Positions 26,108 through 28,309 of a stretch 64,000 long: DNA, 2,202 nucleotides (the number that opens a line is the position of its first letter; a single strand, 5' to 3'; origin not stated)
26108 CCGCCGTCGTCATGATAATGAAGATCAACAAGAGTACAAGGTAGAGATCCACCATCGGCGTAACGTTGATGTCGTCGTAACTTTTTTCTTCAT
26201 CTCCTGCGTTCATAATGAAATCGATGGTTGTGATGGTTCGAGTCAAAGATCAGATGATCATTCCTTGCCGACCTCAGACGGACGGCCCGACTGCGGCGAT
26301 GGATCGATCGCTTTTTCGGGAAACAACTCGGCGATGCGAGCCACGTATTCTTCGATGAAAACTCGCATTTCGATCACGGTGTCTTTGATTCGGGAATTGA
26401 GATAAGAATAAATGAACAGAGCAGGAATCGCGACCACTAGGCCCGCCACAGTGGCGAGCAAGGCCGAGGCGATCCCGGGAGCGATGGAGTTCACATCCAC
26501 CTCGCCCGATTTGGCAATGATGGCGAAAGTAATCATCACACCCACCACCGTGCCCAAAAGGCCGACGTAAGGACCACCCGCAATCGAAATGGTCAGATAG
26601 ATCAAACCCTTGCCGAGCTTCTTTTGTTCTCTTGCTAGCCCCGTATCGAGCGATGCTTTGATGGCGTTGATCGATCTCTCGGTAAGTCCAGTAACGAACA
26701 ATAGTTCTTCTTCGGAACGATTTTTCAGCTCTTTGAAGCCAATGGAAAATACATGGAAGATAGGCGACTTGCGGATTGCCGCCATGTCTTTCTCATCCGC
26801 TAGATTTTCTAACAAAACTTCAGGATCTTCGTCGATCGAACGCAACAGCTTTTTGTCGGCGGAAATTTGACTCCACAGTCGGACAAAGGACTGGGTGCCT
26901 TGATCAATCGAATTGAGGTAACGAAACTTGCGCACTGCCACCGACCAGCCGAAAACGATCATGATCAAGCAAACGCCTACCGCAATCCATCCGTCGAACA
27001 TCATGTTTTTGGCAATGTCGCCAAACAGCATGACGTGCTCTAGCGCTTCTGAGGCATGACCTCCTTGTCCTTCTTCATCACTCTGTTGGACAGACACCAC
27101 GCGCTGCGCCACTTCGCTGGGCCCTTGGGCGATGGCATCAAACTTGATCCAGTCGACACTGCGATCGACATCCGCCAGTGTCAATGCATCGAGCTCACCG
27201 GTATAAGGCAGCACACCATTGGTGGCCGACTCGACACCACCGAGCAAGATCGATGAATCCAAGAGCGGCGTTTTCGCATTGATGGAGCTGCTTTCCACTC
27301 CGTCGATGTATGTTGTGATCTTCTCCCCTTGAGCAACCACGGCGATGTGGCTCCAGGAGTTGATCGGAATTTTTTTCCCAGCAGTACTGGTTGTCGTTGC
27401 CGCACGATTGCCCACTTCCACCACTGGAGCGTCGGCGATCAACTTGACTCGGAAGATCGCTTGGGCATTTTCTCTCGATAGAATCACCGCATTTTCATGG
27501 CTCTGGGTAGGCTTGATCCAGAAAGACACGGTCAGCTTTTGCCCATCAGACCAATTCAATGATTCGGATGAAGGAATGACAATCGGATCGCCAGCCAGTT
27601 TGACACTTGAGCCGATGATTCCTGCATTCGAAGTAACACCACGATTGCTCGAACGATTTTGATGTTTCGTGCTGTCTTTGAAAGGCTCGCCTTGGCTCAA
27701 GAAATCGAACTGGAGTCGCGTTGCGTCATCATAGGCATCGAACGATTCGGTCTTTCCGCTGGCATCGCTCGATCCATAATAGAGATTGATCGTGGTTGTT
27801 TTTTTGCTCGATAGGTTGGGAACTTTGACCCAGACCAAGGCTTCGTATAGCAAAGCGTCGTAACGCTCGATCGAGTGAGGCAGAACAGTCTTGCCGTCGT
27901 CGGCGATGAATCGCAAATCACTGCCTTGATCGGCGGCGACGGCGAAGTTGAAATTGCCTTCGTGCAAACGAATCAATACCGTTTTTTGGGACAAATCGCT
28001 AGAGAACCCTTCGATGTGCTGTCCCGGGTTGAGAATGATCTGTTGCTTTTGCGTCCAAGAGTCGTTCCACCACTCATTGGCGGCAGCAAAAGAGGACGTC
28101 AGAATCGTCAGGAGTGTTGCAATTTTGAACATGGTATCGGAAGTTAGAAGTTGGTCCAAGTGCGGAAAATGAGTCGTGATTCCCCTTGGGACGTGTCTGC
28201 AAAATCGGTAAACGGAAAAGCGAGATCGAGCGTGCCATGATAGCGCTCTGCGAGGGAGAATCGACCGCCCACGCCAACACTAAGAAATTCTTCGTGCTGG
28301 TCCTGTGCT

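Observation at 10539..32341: A 22-kb operon couples a two-partner secretion pair to a dedicated ExbB-ExbD-TonB motor, a second OM barrel and periplasmic chaperones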

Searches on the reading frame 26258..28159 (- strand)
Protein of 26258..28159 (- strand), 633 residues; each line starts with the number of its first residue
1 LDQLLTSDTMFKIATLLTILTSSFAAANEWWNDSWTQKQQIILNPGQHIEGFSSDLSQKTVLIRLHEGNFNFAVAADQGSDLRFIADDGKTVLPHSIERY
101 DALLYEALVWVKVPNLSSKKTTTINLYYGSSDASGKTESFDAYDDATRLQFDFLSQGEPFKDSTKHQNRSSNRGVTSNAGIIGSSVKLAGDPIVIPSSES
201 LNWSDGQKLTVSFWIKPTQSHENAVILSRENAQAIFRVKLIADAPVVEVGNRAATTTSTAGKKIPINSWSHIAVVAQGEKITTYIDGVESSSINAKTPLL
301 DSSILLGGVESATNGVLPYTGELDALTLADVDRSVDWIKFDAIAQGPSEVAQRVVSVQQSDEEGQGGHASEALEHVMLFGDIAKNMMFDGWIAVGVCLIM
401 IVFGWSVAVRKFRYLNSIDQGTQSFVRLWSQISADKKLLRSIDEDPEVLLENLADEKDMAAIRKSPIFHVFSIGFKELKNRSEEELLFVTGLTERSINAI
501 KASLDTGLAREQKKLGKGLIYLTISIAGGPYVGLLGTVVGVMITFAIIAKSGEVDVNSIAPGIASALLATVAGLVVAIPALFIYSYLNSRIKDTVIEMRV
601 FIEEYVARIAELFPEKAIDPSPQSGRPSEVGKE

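Call 3: search_protein_families(library=pfam, proteins=[window:26258-28159:-], max_evalue=0.01)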
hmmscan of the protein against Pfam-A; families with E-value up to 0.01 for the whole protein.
window:26258-28159:- (633 aa): 4 families
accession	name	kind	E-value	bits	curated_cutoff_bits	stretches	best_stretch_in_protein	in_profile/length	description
PF01618.21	MotA_ExbB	-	9.6e-28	96.9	22.9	1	484-598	6-125/127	MotA/TolQ/ExbB proton channel family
PF13385.13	Laminin_G_3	-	5.2e-17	62.8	27.6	1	201-338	12-150/151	Concanavalin A-like lectin/glucanases superfamily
PF10102.14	DUF2341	-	3.7e-16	59.8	23.4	1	79-152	2-77/84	Domain of unknown function (DUF2341)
PF02210.31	Laminin_G_2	-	6e-06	27.2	22.9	1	221-322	5-117/126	Laminin G domain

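Call 5: search_protein_families(library=ncbifam, proteins=[window:26258-28159:-], max_evalue=0.01)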
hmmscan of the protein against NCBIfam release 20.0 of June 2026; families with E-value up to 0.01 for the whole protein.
window:26258-28159:- (633 aa): 7 families
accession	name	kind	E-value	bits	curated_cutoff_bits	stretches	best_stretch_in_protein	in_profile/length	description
TIGR02796.1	tolQ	equivalog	1.6e-33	116.3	221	1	398-609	21-214/216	protein TolQ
TIGR02797.1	exbB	equivalog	7.1e-22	78.3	206.2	1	452-592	57-192/211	tonB-system energizer ExbB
NF008066.0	PRK10801.1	equivalog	9.3e-19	67.8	403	1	398-608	25-216/230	Tol-Pal system protein TolQ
NF007722.0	PRK10414.1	equivalog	1.3e-17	64.1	402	1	503-591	114-202/244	tol-pal system-associated acyl-CoA thioesterase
TIGR02805.1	exbB2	equivalog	1.2e-16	61.2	135.35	1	513-592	49-128/138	TonB-system energizer ExbB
NF006527.0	PRK08990.1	equivalog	7e-05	22.2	341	1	396-606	32-223/254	flagellar motor protein PomA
NF006284.1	PRK08456.1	equivalog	0.0004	19.6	380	1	500-604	124-224/252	flagellar motor stator protein MotA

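Call 16: search_dna_similar(query=window:26258-28159:-, collection=plasmids, mode=protein, max_rows=15)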
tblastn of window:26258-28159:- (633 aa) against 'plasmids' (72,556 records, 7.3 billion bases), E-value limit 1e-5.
Records with a match: 38; places in all: 38; records where one place covers at least 80% of the query: 12.
Best place of each record, by identity: <60% 38.
By first word of the organism name: Escherichia 7; Klebsiella 4; Sinorhizobium 4; Ralstonia 3; Burkholderia 2; Variovorax 2; Cupriavidus 2; Azotobacter 2; Methylosinus 1; Methylomagnum 1; and 10 more.
By predicted mobility (MOB-suite, as given by PLSDB): non-mobilizable 31; mobilizable 4; conjugative 3.
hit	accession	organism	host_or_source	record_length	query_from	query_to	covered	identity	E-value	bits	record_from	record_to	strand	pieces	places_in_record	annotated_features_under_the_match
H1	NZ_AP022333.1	Methylosinus sp. C49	-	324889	10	619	96%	38.6%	7e-120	400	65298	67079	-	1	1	MotA/TolQ/ExbB proton channel family protein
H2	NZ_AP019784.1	Methylomagnum ishizawai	-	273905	7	617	97%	35.0%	4e-81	287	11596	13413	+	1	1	DUF2341 domain-containing protein | biopolymer transporter ExbD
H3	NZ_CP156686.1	Burkholderia stagnalis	Bacterial cells,soils collected in ...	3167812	11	627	97%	34.2%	1e-90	315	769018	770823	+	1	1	none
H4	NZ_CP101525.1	Burkholderia arboris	mixed culture,soil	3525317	10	618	96%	34.4%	2e-90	314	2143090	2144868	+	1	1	none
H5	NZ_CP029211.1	Aquabacterium olei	cell culture,soil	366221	14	611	94%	33.9%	3e-74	267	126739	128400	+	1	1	DUF2341 domain-containing protein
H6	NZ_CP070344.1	Variovorax sp. PDNC026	cell culture,Plastic debris in ...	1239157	10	630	98%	32.4%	9e-86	300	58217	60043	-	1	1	none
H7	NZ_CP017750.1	Cupriavidus sp. USMAA2-4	cell culture,Sungai Pinang, Penang, ...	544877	30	615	93%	34.2%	5e-80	283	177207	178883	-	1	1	MotA/TolQ/ExbB proton channel family protein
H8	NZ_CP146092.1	Ralstonia sp. RRA.1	-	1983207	10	611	95%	32.2%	5e-88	307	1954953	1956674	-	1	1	none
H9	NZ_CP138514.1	Variovorax paradoxus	Legume root,PacBio whole genome assembly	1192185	10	611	95%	32.1%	4e-85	299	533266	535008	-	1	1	none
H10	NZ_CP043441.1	Cupriavidus campinensis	cell culture,soil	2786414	27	611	92%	32.4%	6e-87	304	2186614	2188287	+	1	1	none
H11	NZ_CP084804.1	Klebsiella quasipneumoniae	Environment,Whole organism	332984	26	624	95%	31.3%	1e-80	286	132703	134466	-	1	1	MotA/TolQ/ExbB proton channel family protein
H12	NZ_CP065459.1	Klebsiella pneumoniae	Homo sapiens,Taichung Veterans General ...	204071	26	622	94%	31.4%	2e-78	279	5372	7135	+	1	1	MotA/TolQ/ExbB proton channel family protein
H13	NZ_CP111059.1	Chondrinema litorale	Seaweed,red alga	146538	55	338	45%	27.8%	2e-14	85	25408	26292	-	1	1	DUF2341 domain-containing protein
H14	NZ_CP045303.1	Azotobacter salinestris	cell culture,soil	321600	345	626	45%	24.7%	2e-7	62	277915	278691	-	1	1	MotA/TolQ/ExbB proton channel family protein | energy transducer TonB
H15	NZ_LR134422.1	Legionella adelaidensis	environmental,Cooling tower water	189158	366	611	39%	27.1%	2e-9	69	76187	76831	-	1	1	tolQ: protein TolQ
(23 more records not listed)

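Call 17: get_annotated_region(hit=H1, flank=20000)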
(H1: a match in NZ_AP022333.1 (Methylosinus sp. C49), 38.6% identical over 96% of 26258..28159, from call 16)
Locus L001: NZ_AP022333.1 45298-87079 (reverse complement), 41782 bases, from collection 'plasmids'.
description: Methylosinus sp. C49 isolate Methylosinus sp. C49 plasmid pMSC49a, complete sequence
organism: Methylosinus sp. C49 (NCBI taxid 2699395)
taxonomy: Bacteria; Pseudomonadota; Alphaproteobacteria; Hyphomicrobiales; Methylocystaceae; Methylosinus; Methylosinus sp. C49
host: -; source: -; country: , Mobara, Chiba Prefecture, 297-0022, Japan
typing (MOB-suite, as given by PLSDB): non-mobilizable
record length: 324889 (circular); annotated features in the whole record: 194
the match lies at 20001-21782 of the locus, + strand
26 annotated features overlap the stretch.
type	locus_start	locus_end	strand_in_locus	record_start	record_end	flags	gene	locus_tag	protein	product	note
CDS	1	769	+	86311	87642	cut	entS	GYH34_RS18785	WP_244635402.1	enterobactin transporter EntS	GO:0042930 - enterobactin transport [Evidence IEA]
CDS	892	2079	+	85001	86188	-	-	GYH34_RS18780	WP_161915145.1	isochorismate synthase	GO:0009234 - menaquinone biosynthetic process [Evidence IEA]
CDS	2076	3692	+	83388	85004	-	-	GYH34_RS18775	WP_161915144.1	(2,3-dihydroxybenzoyl)adenylate synthase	GO:0019290 - siderophore biosynthetic process [Evidence IEA]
CDS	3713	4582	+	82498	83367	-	-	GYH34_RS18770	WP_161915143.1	isochorismatase family protein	-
CDS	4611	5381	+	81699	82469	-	dhbA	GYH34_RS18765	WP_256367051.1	2,3-dihydro-2,3-dihydroxybenzoate dehydrogenase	GO:0019290 - siderophore biosynthetic process [Evidence IEA]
CDS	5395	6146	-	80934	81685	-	-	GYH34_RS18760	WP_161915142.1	IS5 family transposase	-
CDS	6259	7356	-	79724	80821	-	-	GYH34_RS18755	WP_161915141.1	dehydrogenase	-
CDS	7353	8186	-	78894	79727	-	-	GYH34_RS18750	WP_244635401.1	glycosyltransferase family 4 protein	-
CDS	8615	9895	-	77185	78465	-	-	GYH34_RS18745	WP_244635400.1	glycosyltransferase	-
CDS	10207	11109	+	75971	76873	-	-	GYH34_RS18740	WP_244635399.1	hypothetical protein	-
CDS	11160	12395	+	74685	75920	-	-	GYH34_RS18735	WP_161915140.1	HAD-IIIA family hydrolase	-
CDS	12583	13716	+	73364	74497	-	-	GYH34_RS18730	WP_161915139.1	AGE family epimerase/isomerase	-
CDS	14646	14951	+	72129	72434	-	-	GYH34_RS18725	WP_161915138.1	energy transducer TonB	-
CDS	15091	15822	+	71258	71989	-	-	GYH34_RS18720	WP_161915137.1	secretin and TonB N-terminal domain-containing protein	-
CDS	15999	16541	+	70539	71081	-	-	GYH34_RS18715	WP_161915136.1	RNA polymerase sigma factor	GO:0006352 - DNA-templated transcription initiation [Evidence IEA]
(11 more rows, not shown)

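Call 18: get_annotated_region(hit=H11, flank=20000)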
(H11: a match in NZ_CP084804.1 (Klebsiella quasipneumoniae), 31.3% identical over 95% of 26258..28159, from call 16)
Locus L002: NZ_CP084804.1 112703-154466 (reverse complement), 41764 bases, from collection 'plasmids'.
description: Klebsiella quasipneumoniae subsp. quasipneumoniae strain SB98 plasmid pKqq_SB98_1, complete sequence
organism: Klebsiella quasipneumoniae (NCBI taxid 1667327)
taxonomy: Bacteria; Pseudomonadota; Gammaproteobacteria; Enterobacterales; Enterobacteriaceae; Klebsiella; Klebsiella quasipneumoniae
host: -; source: Environment,Whole organism; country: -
typing (MOB-suite, as given by PLSDB): conjugative; replicon IncFIB; relaxase MOBH; mating-pair formation MPF_F
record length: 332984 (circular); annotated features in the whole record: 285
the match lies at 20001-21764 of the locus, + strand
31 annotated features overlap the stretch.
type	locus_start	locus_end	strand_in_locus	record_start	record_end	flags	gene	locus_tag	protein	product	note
CDS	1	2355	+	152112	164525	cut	-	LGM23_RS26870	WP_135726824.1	filamentous hemagglutinin family protein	-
CDS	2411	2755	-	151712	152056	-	-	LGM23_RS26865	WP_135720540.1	hypothetical protein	-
CDS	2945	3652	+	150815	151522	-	-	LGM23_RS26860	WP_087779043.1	TonB-dependent outer membrane receptor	-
CDS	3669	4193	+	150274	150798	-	-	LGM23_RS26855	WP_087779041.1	sigma-70 family RNA polymerase sigma factor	GO:0006352 - DNA-templated transcription initiation [Evidence IEA]; GO:0006355 - regulation of DNA-templated ...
CDS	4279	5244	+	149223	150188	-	-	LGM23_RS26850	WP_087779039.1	DUF4880 domain-containing protein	-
CDS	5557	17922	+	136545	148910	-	-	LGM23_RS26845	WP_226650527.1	filamentous hemagglutinin family protein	-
CDS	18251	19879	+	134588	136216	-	-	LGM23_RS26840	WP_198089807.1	ShlB/FhaC/HecB family hemolysin secretion/activation protein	-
CDS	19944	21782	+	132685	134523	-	-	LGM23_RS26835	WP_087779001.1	MotA/TolQ/ExbB proton channel family protein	-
CDS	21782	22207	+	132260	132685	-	-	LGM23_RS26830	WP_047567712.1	biopolymer transporter ExbD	-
CDS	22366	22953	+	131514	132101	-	-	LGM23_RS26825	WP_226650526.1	energy transducer TonB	-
CDS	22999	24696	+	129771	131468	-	-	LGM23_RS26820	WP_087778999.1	putative porin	-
CDS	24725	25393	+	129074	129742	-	-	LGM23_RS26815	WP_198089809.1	hypothetical protein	-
CDS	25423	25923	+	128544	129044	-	-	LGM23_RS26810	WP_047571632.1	YbjN domain-containing protein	-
CDS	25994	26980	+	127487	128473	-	-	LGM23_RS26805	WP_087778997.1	peptidylprolyl isomerase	-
CDS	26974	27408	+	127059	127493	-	-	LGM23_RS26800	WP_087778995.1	hypothetical protein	-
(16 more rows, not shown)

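Call 31: get_annotated_region(hit=H2, flank=20000)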
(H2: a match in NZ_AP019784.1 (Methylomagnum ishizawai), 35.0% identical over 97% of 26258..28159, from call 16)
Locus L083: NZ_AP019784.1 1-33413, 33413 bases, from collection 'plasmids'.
description: Methylomagnum ishizawai strain RS11D-Pr plasmid pRS11DPr1, complete sequence
organism: Methylomagnum ishizawai (NCBI taxid 1760988)
taxonomy: Bacteria; Pseudomonadota; Gammaproteobacteria; Methylococcales; Methylococcaceae; Methylomagnum; Methylomagnum ishizawai
host: -; source: -; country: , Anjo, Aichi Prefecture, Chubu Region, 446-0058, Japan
typing (MOB-suite, as given by PLSDB): non-mobilizable
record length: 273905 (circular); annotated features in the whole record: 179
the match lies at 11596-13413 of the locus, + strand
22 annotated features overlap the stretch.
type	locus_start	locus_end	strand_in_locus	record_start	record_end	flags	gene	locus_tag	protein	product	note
CDS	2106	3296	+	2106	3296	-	-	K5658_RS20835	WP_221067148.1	glycosyltransferase family 4 protein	-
CDS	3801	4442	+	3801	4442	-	-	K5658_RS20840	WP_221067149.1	hypothetical protein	-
CDS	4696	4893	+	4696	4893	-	-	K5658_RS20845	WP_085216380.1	hypothetical protein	-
CDS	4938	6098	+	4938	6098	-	-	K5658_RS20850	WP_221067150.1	FIST N-terminal domain-containing protein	-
CDS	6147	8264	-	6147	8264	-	-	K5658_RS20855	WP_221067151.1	catalase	-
CDS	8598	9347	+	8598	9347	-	-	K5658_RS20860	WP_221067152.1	class I SAM-dependent methyltransferase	-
CDS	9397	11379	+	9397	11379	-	-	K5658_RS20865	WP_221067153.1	HAD family hydrolase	-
CDS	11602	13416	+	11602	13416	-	-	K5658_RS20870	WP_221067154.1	DUF2341 domain-containing protein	-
CDS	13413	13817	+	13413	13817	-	-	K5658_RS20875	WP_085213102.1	biopolymer transporter ExbD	-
CDS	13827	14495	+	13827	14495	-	-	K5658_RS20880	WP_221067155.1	energy transducer TonB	-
CDS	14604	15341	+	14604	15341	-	-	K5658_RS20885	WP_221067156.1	hypothetical protein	-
CDS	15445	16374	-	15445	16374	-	-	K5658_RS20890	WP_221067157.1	alpha/beta hydrolase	-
CDS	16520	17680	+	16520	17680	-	-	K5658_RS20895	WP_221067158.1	M14 family zinc carboxypeptidase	GO:0006508 - proteolysis [Evidence IEA]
CDS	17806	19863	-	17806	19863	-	-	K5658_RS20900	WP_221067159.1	alkaline phosphatase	-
CDS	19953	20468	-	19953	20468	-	-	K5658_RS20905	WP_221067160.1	hypothetical protein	-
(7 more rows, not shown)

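Call 32: get_annotated_region(hit=H5, flank=20000)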
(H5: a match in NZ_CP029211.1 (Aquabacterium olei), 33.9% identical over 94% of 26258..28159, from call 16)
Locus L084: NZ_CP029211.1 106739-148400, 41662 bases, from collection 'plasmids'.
description: Aquabacterium olei strain NBRC 110486 plasmid pTB101, complete sequence
organism: Aquabacterium olei (NCBI taxid 1296669)
taxonomy: Bacteria; Pseudomonadota; Betaproteobacteria; Burkholderiales; ; Aquabacterium; Aquabacterium olei
host: -; source: cell culture,soil; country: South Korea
typing (MOB-suite, as given by PLSDB): non-mobilizable; replicon rep_cluster_2389
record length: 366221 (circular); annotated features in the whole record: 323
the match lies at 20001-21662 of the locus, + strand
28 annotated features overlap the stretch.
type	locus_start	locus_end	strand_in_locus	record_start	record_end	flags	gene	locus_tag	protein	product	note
CDS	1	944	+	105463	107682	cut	-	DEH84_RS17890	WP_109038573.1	secretin N-terminal domain-containing protein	-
CDS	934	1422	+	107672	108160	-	-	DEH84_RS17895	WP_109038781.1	type II secretion system protein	-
CDS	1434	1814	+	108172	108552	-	-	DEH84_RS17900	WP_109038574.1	prepilin-type N-terminal cleavage/methylation domain-containing protein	-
CDS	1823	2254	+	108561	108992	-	-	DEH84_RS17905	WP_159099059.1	type II secretion system protein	-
CDS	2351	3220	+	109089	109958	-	-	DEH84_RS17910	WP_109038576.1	LuxR C-terminal-related transcriptional regulator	GO:0006355 - regulation of DNA-templated transcription [Evidence IEA]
CDS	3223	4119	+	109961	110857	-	-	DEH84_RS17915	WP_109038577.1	ankyrin repeat domain-containing protein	-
CDS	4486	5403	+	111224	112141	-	-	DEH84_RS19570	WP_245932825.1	PEP-CTERM sorting domain-containing protein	-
CDS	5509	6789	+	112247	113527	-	-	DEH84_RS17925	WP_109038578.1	hypothetical protein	-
CDS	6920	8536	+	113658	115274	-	-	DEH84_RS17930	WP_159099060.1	POTRA domain-containing protein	-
CDS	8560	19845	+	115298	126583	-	-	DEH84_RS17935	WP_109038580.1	filamentous hemagglutinin N-terminal domain-containing protein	-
CDS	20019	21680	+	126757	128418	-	-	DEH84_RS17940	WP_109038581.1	DUF2341 domain-containing protein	-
CDS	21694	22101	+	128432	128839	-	-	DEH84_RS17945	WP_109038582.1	biopolymer transporter ExbD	-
CDS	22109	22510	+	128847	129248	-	-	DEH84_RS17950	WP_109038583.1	biopolymer transporter ExbD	GO:0055085 - transmembrane transport [Evidence IEA]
CDS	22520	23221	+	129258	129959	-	-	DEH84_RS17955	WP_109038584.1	energy transducer TonB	GO:0006810 - transport [Evidence IEA]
CDS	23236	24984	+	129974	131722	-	-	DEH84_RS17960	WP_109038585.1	putative porin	-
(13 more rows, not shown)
